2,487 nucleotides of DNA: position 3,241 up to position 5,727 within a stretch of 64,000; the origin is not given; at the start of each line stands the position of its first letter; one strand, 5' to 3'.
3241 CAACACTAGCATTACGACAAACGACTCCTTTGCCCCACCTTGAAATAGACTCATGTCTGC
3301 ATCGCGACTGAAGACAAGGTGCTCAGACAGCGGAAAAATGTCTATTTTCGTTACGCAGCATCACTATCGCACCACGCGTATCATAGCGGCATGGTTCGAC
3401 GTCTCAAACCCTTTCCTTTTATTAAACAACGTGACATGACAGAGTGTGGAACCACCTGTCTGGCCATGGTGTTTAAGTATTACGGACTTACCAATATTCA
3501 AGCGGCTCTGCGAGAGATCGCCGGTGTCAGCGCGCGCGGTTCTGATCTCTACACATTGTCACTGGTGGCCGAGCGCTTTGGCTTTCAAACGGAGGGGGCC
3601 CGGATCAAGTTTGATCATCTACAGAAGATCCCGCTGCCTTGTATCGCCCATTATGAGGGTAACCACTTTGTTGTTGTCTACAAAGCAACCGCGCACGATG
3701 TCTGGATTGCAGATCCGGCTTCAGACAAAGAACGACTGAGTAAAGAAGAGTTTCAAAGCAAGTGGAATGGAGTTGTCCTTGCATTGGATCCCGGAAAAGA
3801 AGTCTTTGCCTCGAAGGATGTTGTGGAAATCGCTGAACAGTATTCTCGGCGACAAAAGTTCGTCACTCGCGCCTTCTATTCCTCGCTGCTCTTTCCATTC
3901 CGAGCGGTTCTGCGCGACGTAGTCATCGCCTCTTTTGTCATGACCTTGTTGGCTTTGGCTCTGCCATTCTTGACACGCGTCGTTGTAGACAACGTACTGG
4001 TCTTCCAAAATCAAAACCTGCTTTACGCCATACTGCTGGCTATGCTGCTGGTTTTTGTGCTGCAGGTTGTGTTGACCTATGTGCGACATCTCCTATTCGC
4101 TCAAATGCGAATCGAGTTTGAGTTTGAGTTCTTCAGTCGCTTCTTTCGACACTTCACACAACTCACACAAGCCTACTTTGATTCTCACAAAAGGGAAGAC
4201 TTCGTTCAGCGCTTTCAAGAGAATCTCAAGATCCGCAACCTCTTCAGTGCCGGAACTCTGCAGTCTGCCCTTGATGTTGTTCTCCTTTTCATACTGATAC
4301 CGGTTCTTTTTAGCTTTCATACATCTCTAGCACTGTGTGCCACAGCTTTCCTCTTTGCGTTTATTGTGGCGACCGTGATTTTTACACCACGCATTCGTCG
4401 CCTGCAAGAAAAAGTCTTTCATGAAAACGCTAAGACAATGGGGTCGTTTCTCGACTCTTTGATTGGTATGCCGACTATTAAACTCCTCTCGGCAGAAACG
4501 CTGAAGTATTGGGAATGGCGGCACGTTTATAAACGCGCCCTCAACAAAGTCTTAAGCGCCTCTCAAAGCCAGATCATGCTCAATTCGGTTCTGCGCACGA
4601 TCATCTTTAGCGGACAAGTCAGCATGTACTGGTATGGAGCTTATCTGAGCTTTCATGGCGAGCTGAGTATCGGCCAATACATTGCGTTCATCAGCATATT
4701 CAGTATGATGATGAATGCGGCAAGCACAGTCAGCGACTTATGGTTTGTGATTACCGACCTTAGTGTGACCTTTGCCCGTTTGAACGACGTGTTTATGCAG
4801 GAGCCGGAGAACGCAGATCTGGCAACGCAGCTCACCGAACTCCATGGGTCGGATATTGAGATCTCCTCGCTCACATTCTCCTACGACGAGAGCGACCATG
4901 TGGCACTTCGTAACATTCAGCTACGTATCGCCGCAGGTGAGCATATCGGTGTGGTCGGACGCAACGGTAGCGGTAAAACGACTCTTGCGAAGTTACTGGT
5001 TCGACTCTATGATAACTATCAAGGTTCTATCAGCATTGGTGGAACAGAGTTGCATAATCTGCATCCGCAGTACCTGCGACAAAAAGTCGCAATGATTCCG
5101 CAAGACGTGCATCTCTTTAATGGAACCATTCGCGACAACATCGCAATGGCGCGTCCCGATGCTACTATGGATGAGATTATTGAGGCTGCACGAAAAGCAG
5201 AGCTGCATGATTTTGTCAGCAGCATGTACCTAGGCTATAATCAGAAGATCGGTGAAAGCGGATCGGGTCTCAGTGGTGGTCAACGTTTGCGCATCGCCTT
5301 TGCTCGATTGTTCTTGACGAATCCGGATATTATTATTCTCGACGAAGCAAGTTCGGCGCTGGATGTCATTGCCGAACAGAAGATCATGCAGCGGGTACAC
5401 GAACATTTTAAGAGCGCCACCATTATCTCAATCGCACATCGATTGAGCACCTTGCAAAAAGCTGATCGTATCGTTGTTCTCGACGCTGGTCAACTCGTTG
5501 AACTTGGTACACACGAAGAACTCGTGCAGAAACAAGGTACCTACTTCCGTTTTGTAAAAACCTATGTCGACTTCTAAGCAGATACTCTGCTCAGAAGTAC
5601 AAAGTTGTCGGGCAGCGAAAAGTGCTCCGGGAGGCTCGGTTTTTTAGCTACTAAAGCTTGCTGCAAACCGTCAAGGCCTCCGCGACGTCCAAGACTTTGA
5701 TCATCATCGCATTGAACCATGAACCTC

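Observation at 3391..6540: C39-peptidase ABC exporter with no visible cognate double-glycine peptide or HlyD partner, followed by a TonB-C lipoprotein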

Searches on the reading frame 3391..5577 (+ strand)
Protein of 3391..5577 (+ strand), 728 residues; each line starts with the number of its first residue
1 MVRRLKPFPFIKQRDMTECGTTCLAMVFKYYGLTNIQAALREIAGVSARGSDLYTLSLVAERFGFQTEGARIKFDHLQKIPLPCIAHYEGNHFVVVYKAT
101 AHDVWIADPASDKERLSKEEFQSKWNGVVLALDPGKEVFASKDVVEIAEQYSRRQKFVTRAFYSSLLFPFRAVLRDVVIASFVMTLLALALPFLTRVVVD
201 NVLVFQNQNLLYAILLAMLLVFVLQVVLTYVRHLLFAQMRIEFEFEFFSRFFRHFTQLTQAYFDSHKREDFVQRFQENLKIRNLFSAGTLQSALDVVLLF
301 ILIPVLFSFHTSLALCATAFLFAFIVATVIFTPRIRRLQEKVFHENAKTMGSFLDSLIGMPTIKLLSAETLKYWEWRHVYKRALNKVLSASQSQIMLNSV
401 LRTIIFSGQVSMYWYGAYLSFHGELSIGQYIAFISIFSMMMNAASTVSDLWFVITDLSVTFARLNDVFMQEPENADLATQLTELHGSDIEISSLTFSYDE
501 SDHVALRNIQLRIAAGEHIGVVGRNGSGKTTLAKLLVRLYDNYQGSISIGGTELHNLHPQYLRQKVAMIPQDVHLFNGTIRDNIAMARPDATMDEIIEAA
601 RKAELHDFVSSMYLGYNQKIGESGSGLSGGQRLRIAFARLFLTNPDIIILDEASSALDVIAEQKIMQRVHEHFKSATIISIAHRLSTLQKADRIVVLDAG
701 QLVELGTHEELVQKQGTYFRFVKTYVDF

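Call 3: search_protein_families(library=pfam, proteins=[window:3391-5577:+], max_evalue=0.01)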
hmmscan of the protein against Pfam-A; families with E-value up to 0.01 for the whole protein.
window:3391-5577:+ (728 aa): 10 families
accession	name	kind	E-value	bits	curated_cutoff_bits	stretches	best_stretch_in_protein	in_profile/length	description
PF03412.21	Peptidase_C39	-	2.7e-36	124.8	22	1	8-136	2-132/133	Peptidase C39 family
PF00664.28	ABC_membrane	-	5.7e-33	115.2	28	1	178-443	5-273/274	ABC transporter transmembrane region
PF00005.33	ABC_tran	-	5.7e-32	111.6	25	1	506-654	1-136/137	ABC transporter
PF02463.25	SMC_N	-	8.6e-09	35.6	40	1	626-696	136-210/220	RecF/RecN/SMC N terminal domain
PF06414.18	Zeta_toxin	-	1.2e-05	25.3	22.3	1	521-565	21-72/199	Zeta toxin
PF13401.12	AAA_22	-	0.00029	21.6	27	1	519-658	8-99/130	AAA domain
PF02223.23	Thymidylate_kin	-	0.0038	17.4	27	0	523-704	3-179/185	Thymidylate kinase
PF01935.23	DUF87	-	0.0041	17.7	23.2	0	515-538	22-45/220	Helicase HerA, central domain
PF13304.12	AAA_21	-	0.0087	16.6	27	0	520-540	3-23/304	AAA domain, putative AbiEii toxin, Type IV TA system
PF00004.35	AAA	-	0.009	16.9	21.2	0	521-673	3-95/131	ATPase family associated with various cellular activities (AAA)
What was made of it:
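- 3391..5577 (+): PCAT gene, 728 aa: C39 peptidase, six-helix exporter membrane domain and ABC ATPase. The database copy starts at Met16 (713 aa), which cuts off Gln13. Pfam (call 3).
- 3922..4719 (+): ABC_membrane transmembrane domain (res 178-443). Pfam E 5.7e-33 (call 3).
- Checked: Pfam on window 3391..5577 (+) gives Peptidase_C39 (res 8-136, E 2.7e-36), ABC_membrane (178-443) and ABC_tran (506-654) (call 3).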

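Call 7: find_homologous_proteins(query=window:3391-5577:+, max_evalue=1e-30)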
Query window:3391-5577:+ (728 aa): 1432 proteins with E <= 1e-30 among 8000 candidates; the best 120 are listed.
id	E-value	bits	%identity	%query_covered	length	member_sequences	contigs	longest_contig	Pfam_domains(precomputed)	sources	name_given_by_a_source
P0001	0.0e+0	1573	100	98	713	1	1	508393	PF06414.19,PF00005.34,PF03412.22,PF02463.26,PF00664.29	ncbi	-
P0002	0.0e+0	1425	86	100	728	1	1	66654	PF06414.19,PF00005.34,PF03412.22,PF02463.26,PF00664.29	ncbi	-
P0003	0.0e+0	1363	81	100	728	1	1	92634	PF00005.34,PF03412.22,PF02463.26,PF00664.29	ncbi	-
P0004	0.0e+0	1285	80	97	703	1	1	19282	PF06414.19,PF00005.34,PF13401.13,PF03412.22,PF02463.26,PF00664.29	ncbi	-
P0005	0.0e+0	1165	71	97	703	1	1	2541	PF06414.19,PF00005.34,PF03412.22,PF02463.26,PF00664.29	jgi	jgi:ATP-binding cassette subfamily B protein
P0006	0.0e+0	1154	70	98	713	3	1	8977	PF06414.19,PF00005.34,PF03412.22,PF02463.26,PF00664.29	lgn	-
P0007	0.0e+0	1143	68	98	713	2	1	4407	PF00005.34,PF13401.13,PF03412.22,PF02463.26,PF00664.29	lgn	-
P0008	0.0e+0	1037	63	98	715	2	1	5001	PF06414.19,PF00005.34,PF03412.22,PF02463.26,PF00664.29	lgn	-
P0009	1.2e-277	941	56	100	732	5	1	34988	PF00005.34,PF03412.22,PF02463.26,PF00664.29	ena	-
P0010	6.9e-277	939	56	100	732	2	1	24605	PF00005.34,PF03412.22,PF02463.26,PF00664.29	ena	-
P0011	1.1e-276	938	55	99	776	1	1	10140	PF00005.34,PF13401.13,PF03412.22,PF02463.26,PF00664.29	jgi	jgi:ATP-binding cassette subfamily B protein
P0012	1.4e-272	924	55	100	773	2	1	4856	PF00005.34,PF03412.22,PF02463.26,PF00664.29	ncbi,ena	-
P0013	1.2e-270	918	54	100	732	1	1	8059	PF00005.34,PF03412.22,PF02463.26,PF00664.29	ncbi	-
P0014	8.9e-270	915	55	98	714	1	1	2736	PF06414.19,PF00005.34,PF03412.22,PF02463.26,PF00664.29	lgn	-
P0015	6.5e-269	912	55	100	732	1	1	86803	PF00005.34,PF03412.22,PF02463.26,PF00664.29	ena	-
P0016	3.4e-267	907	54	100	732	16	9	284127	PF00005.34,PF03412.22,PF02463.26,PF00664.29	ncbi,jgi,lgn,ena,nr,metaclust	ncbi:MAG: hypothetical protein AA908_04670 [Chlorobi bacterium NICIL-2]|jgi:ABC-type bacteriocin/lan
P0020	5.0e-265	899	54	100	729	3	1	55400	PF00005.34,PF03412.22,PF02463.26,PF00664.29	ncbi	-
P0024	3.9e-262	890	52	100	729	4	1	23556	PF00005.34,PF03412.22,PF02463.26,PF00664.29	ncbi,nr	ncbi:MAG: peptidase domain-containing ABC transporter [Candidatus Kapabacteria bacterium]|nr:peptida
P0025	7.0e-261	886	53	100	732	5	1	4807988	PF00005.34,PF03412.22,PF02463.26,PF00664.29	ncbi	-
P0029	8.6e-257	872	52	99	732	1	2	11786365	PF00005.34,PF03412.22,PF02463.26,PF00664.29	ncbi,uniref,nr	ncbi:Peptidase domain-containing ABC transporter [Sulfidibacter corallicola]|uniref:Peptidase domain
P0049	7.3e-245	833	52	98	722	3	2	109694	PF00005.34,PF03412.22,PF02463.26,PF00664.29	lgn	-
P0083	6.5e-233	793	46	100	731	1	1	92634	PF00005.34,PF03412.22,PF02463.26,PF00664.29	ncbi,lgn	ncbi:MAG: peptidase domain-containing ABC transporter [Saprospiraceae bacterium]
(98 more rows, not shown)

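Call 8: find_encoding_contigs(protein=P0001, flank=10000, max_places=3)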
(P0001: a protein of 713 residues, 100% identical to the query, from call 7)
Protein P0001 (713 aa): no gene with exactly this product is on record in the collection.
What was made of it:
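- Tried and rejected: A direct look-up of the window's own contig failed because P0001 is not on record (call 8).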

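Call 9: find_encoding_contigs(protein=P0002, flank=10000, max_places=3)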
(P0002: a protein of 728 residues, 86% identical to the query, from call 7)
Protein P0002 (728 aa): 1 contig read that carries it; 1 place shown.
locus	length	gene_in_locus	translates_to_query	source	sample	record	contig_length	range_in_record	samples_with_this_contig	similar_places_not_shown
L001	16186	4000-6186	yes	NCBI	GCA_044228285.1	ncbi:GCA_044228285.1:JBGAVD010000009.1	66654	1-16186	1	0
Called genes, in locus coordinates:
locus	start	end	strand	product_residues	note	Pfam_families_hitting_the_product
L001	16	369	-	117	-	-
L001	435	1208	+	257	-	PF13411:MerR_1 (weak), PF09278:MerR-DNA-bind, PF07739:TipAS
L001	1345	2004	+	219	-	PF01596:Methyltransf_3, PF13578:Methyltransf_24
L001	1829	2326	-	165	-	-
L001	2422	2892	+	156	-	PF00583:Acetyltransf_1, PF13673:Acetyltransf_10 (weak), PF13508:Acetyltransf_7 (weak)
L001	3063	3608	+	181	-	-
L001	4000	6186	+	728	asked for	PF03412:Peptidase_C39, PF00664:ABC_membrane, PF00005:ABC_tran, PF02463:SMC_N (faint), PF06414:Zeta_toxin (faint)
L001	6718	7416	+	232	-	PF03544:TonB_C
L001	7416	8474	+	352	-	PF00149:Metallophos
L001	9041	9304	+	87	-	-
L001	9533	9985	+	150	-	PF01797:Y1_Tnp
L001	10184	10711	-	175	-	-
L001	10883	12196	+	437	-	PF00535:Glycos_transf_2, PF10111:Glyco_tranf_2_2 (weak), PF13641:Glyco_tranf_2_3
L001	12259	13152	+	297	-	-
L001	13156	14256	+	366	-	PF01075:Glyco_transf_9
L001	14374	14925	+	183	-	PF12385:Peptidase_C70, PF13529:Peptidase_C39_2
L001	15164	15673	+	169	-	PF00085:Thioredoxin, PF13098:Thioredoxin_2 (weak)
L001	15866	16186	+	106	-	PF01329:Pterin_4a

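Call 10: find_encoding_contigs(protein=P0003, flank=10000, max_places=3)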
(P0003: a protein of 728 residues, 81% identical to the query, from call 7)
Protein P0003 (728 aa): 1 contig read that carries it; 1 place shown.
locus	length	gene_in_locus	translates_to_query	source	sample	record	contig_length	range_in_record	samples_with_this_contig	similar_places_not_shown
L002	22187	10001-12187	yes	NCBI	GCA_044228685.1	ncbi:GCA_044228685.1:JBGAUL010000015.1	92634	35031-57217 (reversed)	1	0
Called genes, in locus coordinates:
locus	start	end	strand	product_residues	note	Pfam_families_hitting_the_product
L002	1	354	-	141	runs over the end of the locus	-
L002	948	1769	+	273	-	-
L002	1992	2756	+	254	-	-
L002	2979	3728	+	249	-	-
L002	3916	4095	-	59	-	-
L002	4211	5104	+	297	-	-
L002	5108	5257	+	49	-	-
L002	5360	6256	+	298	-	PF00144:Beta-lactamase (faint), PF13354:Beta-lactamase2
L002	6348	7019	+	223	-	PF01135:PCMT (weak), PF01596:Methyltransf_3, PF13578:Methyltransf_24, PF13649:Methyltransf_25 (weak)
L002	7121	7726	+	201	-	PF13302:Acetyltransf_3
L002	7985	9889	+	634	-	PF07719:TPR_2 (faint), PF13428:TPR_14 (faint), PF13424:TPR_12 (faint), PF13181:TPR_8 (faint), PF00515:TPR_1, PF13371:TPR_9 (weak), PF13414:TPR_11 (weak), PF13432:TPR_16 (weak), +2 more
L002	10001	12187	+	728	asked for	PF03412:Peptidase_C39, PF00664:ABC_membrane, PF00005:ABC_tran, PF02463:SMC_N (faint)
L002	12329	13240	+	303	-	-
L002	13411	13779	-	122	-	-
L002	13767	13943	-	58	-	-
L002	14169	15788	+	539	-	PF01425:Amidase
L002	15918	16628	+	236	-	PF03544:TonB_C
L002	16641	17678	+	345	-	PF00149:Metallophos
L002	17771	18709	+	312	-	-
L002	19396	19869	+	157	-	PF00210:Ferritin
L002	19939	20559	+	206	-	PF04264:YceI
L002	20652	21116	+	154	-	-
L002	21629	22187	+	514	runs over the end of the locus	PF18962:Por_Secre_tail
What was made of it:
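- In L002 the upstream spacer is only 111 bp (call 10). The HTH-TPR gene is absent beside the PCAT in L001 and L002 (calls 9, 10).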

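Call 13: find_encoding_contigs(protein=P0016, flank=10000, max_places=2)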
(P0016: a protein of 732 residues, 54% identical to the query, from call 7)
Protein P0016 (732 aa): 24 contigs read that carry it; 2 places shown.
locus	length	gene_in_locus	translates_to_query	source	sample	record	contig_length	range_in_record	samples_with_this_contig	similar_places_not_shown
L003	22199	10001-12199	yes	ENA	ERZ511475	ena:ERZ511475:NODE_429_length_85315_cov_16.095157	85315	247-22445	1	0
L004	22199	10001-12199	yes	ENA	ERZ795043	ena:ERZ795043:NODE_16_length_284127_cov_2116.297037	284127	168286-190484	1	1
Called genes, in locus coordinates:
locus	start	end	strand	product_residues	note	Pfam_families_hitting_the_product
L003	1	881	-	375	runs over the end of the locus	PF13579:Glyco_trans_4_4, PF00534:Glycos_transf_1, PF13692:Glyco_trans_1_4, PF13524:Glyco_trans_1_2 (weak)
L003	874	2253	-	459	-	PF02878:PGM_PMM_I, PF02879:PGM_PMM_II, PF02880:PGM_PMM_III, PF00408:PGM_PMM_IV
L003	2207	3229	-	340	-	PF00491:Arginase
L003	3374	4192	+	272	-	PF00303:Thymidylat_synt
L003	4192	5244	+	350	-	PF00294:PfkB, PF08543:Phos_pyr_kin (weak)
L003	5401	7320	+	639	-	PF21760:SecD_1st, PF22599:SecDF_P1_head, PF03176:MMPL, PF02355:SecD_SecF_C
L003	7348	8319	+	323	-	PF02355:SecD_SecF_C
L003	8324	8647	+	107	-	PF01740:STAS, PF13466:STAS_2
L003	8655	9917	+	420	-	PF00709:Adenylsucc_synt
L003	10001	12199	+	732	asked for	PF03412:Peptidase_C39, PF00664:ABC_membrane, PF00005:ABC_tran, PF02463:SMC_N (faint)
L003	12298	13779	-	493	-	-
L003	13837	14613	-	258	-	-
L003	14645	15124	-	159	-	-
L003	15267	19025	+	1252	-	PF22073:Cep192_D4 (faint), PF25171:Beta-prop_WDR36-Utp21_1st (faint)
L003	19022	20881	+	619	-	PF00691:OmpA (faint)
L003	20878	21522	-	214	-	PF01863:YgjP-like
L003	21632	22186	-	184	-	-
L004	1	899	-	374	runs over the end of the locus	PF13579:Glyco_trans_4_4, PF00534:Glycos_transf_1, PF13692:Glyco_trans_1_4, PF13524:Glyco_trans_1_2 (weak)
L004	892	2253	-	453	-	PF02878:PGM_PMM_I, PF02879:PGM_PMM_II, PF02880:PGM_PMM_III, PF00408:PGM_PMM_IV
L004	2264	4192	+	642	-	PF00303:Thymidylat_synt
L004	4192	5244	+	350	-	PF00294:PfkB, PF08543:Phos_pyr_kin (weak)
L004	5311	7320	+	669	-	PF21760:SecD_1st, PF22599:SecDF_P1_head, PF03176:MMPL, PF02355:SecD_SecF_C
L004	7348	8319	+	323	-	PF02355:SecD_SecF_C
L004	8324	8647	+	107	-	PF01740:STAS, PF13466:STAS_2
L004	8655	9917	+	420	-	PF00709:Adenylsucc_synt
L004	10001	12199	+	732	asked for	PF03412:Peptidase_C39, PF00664:ABC_membrane, PF00005:ABC_tran, PF02463:SMC_N (faint)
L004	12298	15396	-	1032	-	PF13884:Peptidase_S74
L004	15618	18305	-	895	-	PF09819:ABC_cobalt (faint), PF19264:DUF5907 (faint), PF13884:Peptidase_S74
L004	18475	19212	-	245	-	-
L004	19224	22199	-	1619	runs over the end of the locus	-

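Call 14: find_encoding_contigs(protein=P0009, flank=10000, max_places=2)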
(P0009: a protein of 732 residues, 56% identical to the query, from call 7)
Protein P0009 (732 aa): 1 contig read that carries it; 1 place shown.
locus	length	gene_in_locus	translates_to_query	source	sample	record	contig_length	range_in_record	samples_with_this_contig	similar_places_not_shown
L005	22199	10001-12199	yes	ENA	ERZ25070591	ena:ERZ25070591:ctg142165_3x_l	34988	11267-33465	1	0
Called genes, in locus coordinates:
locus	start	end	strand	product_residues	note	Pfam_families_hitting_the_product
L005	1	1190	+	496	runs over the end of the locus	PF04069:OpuAC, PF00528:BPD_transp_1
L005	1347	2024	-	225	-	-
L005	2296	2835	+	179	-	PF02074:Peptidase_M32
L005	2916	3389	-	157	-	-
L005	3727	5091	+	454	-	PF01474:DAHP_synth_2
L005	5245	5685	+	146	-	-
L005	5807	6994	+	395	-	PF10509:GalKase_gal_bdg, PF00288:GHMP_kinases_N, PF08544:GHMP_kinases_C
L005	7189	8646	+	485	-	-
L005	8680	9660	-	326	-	PF00520:Ion_trans, PF07885:Ion_trans_2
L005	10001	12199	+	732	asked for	PF03412:Peptidase_C39, PF00664:ABC_membrane, PF00005:ABC_tran, PF02463:SMC_N (faint)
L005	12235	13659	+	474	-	PF26002:Beta-barrel_AprE (faint)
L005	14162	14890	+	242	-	PF07722:Peptidase_C26, PF00117:GATase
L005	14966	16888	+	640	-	-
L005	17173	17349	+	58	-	-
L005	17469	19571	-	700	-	PF13089:PP_kinase_N, PF02503:PP_kinase, PF17941:PP_kinase_C_1, PF13090:PP_kinase_C, PF13091:PLDc_2 (weak)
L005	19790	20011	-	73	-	-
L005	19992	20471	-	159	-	-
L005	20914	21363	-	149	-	PF08275:DNAG_N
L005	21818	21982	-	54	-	-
